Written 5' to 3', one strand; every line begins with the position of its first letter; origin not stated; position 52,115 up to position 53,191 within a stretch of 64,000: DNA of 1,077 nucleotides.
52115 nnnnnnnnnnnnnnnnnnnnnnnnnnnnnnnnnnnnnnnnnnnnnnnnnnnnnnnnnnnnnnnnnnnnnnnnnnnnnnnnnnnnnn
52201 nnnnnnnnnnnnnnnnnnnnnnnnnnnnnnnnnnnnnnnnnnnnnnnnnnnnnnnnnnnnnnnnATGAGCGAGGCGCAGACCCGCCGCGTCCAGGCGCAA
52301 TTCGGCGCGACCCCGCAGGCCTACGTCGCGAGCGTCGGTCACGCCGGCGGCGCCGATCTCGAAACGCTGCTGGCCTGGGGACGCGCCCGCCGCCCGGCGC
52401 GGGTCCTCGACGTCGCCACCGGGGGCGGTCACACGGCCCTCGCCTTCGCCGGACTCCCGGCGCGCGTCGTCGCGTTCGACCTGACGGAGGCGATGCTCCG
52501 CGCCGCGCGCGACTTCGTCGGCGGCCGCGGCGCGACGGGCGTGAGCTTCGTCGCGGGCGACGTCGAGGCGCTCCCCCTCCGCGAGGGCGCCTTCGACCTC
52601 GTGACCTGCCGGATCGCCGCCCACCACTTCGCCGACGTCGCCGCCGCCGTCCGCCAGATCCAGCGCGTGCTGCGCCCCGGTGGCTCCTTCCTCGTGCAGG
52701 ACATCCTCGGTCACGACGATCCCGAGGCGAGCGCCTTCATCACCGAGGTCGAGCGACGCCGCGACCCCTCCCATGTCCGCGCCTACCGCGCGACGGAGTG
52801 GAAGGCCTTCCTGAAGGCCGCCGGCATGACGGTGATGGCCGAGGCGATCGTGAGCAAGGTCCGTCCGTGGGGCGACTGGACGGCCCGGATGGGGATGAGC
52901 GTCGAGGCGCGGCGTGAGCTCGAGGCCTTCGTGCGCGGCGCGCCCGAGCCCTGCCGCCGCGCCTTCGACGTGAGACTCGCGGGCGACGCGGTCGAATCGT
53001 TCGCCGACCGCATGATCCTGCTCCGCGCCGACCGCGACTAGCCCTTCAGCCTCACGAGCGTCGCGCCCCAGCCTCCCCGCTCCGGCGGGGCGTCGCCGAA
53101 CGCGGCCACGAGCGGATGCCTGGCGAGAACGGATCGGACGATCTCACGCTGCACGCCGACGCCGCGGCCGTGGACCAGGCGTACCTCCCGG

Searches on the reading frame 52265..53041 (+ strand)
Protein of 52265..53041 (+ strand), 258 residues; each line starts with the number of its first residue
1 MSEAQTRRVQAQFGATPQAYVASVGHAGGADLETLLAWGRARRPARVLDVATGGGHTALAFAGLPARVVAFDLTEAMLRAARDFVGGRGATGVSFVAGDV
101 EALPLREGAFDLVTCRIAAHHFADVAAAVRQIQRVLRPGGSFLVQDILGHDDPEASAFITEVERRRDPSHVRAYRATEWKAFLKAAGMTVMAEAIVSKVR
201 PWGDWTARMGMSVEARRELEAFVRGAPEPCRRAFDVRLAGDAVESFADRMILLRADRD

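Call 12: search_protein_families(library=pfam, proteins=[window:52265-53041:+], max_evalue=0.001)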
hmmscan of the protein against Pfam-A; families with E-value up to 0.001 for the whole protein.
window:52265-53041:+ (258 aa): 8 families
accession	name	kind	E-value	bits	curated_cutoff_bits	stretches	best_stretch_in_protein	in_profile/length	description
PF08241.18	Methyltransf_11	-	2.5e-24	86.1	21.2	1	48-143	1-94/95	Methyltransferase domain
PF13649.12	Methyltransf_25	-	1e-21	77.9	27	1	47-140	1-97/97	Methyltransferase domain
PF13847.12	Methyltransf_31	-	8.8e-20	71.3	27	1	45-148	5-113/145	Methyltransferase domain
PF13489.12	Methyltransf_23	-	1.5e-17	64.2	27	1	35-191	14-162/164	Methyltransferase domain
PF01209.24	Ubie_methyltran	-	2.8e-16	60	20.1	1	41-144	45-151/233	ubiE/COQ5 methyltransferase family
PF08242.18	Methyltransf_12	-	3.1e-14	53.9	30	1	48-141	1-97/98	Methyltransferase domain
PF00891.24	Methyltransf_2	-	3.2e-05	23.8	22.3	1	46-157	65-177/210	O-methyltransferase domain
PF23395.1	SAM_6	-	0.00073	20.1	27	0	176-240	4-68/78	SAM-like domain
